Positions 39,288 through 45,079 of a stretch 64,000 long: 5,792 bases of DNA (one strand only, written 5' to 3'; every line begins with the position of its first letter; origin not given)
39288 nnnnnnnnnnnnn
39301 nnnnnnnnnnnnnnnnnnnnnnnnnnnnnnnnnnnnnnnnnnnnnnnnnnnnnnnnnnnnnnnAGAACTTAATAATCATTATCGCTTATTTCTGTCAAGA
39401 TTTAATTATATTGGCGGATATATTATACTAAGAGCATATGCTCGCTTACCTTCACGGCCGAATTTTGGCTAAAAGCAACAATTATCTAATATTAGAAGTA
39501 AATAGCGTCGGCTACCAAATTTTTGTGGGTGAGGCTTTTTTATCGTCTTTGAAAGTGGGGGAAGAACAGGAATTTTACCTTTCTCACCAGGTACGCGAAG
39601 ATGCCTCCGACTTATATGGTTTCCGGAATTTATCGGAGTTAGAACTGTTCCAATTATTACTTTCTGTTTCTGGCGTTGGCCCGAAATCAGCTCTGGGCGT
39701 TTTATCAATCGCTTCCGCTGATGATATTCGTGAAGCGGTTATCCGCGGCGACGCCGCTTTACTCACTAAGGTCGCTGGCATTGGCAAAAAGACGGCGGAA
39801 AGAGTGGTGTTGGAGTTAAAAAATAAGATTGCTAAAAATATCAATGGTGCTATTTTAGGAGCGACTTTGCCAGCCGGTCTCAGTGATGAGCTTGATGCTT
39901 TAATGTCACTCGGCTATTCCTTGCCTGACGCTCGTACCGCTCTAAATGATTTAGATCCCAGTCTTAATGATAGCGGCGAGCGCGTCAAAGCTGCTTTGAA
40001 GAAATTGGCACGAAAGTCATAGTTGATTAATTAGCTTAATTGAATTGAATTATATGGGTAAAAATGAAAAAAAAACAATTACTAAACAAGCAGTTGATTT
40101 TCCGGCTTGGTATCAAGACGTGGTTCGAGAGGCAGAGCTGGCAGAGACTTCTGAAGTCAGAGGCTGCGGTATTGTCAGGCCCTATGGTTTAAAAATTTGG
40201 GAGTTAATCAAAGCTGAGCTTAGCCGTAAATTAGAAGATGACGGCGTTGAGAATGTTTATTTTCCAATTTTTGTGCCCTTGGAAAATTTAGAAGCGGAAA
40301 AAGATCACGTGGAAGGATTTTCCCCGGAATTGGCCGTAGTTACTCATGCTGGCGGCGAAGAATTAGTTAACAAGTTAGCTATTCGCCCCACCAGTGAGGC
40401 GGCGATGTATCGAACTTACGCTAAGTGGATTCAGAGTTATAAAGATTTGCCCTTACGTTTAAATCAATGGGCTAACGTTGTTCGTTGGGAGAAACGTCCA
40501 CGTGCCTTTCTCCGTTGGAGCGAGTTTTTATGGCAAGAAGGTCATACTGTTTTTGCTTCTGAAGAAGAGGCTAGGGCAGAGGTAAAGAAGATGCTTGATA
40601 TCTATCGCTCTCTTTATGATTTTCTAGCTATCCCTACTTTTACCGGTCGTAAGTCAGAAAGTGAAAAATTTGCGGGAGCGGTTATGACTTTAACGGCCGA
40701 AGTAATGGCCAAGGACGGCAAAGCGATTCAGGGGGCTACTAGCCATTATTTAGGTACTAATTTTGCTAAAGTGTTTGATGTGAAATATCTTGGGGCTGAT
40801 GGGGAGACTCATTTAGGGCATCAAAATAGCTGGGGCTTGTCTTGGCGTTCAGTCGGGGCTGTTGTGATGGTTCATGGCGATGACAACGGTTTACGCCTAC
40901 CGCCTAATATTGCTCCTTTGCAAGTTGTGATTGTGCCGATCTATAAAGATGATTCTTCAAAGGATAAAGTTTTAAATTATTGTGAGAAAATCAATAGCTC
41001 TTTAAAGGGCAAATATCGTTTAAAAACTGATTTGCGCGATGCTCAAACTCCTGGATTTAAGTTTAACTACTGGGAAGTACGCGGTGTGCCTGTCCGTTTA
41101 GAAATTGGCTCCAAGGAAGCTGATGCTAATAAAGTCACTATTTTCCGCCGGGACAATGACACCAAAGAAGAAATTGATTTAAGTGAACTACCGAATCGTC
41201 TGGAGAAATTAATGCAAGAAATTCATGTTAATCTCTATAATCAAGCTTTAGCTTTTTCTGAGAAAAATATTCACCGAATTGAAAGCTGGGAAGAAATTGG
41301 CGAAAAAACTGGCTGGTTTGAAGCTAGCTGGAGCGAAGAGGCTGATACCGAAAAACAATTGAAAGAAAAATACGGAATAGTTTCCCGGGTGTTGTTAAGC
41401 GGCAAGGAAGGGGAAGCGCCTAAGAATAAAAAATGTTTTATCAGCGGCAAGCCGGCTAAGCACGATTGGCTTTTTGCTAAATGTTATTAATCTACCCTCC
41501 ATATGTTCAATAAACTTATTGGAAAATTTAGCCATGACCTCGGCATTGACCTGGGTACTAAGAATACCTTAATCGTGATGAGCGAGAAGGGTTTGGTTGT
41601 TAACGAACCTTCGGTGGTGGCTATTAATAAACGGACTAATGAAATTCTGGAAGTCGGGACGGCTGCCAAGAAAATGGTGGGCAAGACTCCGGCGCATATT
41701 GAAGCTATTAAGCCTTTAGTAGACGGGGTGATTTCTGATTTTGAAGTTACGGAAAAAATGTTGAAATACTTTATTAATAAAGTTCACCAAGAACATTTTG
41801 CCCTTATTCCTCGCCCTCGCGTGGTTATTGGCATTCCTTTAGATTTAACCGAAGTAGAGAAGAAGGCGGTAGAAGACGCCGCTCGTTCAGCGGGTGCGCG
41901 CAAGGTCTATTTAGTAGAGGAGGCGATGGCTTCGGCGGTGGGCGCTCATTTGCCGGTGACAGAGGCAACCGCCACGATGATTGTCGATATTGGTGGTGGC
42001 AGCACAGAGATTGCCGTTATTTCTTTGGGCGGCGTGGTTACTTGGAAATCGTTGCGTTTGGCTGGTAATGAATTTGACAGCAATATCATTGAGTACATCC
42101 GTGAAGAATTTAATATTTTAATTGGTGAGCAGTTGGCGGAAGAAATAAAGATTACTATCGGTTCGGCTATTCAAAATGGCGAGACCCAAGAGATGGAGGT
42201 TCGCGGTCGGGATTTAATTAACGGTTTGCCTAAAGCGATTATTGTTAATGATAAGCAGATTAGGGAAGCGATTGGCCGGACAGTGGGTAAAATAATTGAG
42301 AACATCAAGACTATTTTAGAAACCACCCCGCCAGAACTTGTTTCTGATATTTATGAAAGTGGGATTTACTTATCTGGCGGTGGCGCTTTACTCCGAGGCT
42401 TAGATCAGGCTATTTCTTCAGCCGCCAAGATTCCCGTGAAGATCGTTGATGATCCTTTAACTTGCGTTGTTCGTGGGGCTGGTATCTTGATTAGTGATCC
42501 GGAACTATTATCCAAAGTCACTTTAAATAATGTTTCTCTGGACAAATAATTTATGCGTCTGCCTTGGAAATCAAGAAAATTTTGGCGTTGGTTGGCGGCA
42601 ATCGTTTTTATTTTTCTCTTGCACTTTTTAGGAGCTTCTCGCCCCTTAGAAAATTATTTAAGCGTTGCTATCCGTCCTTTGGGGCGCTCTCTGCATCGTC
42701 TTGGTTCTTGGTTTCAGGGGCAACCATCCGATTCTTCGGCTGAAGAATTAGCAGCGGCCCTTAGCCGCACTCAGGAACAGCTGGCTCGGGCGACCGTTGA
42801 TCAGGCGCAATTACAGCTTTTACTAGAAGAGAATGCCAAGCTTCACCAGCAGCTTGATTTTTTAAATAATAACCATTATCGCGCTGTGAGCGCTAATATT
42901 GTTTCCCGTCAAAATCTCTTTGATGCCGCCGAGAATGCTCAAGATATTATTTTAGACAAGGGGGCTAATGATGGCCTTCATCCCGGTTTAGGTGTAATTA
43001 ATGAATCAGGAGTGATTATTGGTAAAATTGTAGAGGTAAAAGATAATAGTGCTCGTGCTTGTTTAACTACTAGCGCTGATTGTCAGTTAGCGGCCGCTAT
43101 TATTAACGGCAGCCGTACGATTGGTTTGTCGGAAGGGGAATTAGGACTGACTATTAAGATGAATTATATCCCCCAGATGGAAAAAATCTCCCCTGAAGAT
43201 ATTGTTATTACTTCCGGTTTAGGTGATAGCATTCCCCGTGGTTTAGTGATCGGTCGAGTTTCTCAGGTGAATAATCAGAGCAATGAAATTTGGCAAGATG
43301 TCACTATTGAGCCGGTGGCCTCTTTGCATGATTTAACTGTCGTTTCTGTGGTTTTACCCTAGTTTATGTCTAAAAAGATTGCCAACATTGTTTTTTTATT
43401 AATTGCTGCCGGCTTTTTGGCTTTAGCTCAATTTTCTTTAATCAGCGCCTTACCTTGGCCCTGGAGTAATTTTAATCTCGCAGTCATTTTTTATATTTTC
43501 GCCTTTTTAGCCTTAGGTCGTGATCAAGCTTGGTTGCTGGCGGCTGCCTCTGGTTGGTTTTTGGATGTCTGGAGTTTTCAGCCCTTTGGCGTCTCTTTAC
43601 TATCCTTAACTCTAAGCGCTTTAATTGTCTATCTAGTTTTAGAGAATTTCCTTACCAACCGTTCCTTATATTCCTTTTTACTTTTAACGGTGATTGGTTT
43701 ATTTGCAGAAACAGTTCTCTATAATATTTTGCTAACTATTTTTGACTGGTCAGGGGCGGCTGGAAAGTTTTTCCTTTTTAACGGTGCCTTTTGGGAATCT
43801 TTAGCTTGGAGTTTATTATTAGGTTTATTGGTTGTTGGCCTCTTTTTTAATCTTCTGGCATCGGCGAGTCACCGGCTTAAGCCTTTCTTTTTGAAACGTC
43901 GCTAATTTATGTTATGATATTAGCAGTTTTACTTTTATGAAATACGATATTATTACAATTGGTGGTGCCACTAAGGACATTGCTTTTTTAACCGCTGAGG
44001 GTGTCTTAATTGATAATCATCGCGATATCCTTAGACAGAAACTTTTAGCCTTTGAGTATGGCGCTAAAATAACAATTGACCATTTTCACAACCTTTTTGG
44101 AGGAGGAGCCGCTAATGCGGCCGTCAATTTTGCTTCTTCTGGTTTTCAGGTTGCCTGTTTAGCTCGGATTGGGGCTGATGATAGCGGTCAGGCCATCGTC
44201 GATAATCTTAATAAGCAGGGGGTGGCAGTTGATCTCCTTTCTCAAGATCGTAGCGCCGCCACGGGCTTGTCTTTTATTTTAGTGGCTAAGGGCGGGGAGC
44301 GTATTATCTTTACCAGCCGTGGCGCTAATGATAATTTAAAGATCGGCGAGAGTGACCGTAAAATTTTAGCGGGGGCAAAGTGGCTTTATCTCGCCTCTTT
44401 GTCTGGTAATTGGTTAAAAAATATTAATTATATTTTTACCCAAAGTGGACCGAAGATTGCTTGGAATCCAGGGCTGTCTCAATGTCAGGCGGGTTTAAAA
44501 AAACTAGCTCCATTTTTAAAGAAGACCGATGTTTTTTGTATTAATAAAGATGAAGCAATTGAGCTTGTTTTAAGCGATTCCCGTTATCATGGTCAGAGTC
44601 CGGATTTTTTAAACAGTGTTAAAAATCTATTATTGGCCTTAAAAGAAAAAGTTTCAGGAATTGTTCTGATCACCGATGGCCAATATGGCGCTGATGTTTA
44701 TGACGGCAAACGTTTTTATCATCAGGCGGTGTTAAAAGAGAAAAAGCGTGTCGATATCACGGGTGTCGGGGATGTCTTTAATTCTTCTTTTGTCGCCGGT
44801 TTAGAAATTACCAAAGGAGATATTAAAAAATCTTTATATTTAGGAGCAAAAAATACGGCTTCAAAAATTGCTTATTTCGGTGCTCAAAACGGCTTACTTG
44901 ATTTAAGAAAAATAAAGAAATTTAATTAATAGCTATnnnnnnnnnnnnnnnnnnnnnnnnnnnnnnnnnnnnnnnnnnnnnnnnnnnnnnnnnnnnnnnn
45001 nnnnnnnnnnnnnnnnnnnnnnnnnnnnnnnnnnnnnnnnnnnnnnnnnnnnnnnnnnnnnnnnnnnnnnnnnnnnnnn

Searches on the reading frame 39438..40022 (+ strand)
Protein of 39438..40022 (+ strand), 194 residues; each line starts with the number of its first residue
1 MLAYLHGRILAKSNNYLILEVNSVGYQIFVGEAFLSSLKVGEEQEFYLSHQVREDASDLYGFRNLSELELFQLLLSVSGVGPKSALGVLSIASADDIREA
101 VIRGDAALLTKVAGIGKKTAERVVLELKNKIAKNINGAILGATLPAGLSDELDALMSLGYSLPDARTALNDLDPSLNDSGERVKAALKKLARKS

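Call 23: search_protein_families(library=pfam, proteins=[window:39438-40022:+], max_evalue=0.001)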
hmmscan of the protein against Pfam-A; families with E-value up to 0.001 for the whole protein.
window:39438-40022:+ (194 aa): 5 families
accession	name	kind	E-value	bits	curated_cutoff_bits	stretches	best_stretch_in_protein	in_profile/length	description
PF01330.27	RuvA_N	-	4.7e-18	65.5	23.6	1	1-61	1-61/61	RuvA N terminal domain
PF14520.12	HHH_5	-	8.8e-16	58.6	27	1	71-128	1-56/57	Helix-hairpin-helix domain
PF00633.29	HHH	-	4.8e-07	29.7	24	0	104-124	8-28/30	Helix-hairpin-helix motif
PF07499.19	RuvA_C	-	1e-06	29.5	24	1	151-190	6-46/47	RuvA, C-terminal domain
PF21176.3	RecR_HhH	-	0.00022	21.4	27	0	109-127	8-26/45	RecR, helix-hairpin-helix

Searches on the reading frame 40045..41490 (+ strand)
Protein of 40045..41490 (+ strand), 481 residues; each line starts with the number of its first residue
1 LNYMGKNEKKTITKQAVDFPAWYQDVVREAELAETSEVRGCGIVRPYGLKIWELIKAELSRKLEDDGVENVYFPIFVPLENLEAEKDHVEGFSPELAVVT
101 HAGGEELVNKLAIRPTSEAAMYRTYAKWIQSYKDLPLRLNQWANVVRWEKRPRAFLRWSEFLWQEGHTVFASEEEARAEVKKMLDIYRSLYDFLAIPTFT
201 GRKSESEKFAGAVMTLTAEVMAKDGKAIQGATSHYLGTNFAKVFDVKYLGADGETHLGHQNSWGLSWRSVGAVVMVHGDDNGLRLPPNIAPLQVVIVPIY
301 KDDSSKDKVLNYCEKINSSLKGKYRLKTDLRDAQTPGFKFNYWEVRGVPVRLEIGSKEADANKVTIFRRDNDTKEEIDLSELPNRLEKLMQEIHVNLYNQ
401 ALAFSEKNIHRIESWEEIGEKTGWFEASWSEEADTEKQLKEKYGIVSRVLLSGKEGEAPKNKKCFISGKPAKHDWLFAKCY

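Call 23: search_protein_families(library=pfam, proteins=[window:40045-41490:+], max_evalue=0.001)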
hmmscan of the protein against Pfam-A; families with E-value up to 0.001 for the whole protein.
window:40045-41490:+ (481 aa): 3 families
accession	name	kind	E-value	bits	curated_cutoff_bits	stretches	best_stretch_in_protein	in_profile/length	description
PF03129.25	HGTP_anticodon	-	1e-18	67.7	21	1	293-388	1-93/94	Anticodon binding domain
PF00587.30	tRNA-synt_2b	-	2.1e-17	64.2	29.3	1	109-265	9-166/179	tRNA synthetase class II core domain (G, H, P, S and T)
PF09180.16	ProRS-C_1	-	1.5e-10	41.5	31.5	1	417-481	7-71/71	Prolyl-tRNA synthetase, C-terminal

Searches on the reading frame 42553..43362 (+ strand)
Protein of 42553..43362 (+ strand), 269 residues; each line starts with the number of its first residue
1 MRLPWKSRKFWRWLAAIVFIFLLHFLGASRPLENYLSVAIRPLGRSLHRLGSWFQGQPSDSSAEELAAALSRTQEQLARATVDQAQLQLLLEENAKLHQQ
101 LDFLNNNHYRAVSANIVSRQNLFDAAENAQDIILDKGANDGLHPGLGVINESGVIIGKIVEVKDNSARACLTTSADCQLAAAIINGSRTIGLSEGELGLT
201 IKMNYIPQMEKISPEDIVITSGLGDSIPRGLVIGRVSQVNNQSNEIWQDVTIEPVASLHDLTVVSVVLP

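Call 23: search_protein_families(library=pfam, proteins=[window:42553-43362:+], max_evalue=0.001)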
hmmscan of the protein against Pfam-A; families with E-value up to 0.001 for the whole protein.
window:42553-43362:+ (269 aa): 1 family
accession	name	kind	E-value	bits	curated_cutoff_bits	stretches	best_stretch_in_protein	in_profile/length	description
PF04085.20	MreC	-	2.4e-31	108.9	28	1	127-267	8-146/147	Rod shape-determining protein MreC, barrel core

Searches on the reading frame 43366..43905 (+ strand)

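Call 23: search_protein_families(library=pfam, proteins=[window:43366-43905:+], max_evalue=0.001)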
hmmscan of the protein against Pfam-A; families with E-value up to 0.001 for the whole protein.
window:43366-43905:+ (179 aa): 1 family
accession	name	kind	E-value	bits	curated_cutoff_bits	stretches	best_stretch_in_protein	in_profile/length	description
PF04093.17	MreD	-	9e-05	23.1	24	1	37-159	35-154/158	rod shape-determining protein MreD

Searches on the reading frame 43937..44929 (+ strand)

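Call 23: search_protein_families(library=pfam, proteins=[window:43937-44929:+], max_evalue=0.001)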
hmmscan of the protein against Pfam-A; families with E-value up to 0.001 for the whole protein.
window:43937-44929:+ (330 aa): 1 family
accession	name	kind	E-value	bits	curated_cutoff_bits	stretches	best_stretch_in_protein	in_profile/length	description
PF00294.29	PfkB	-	5.1e-36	125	25.8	1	41-319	22-298/302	pfkB family carbohydrate kinase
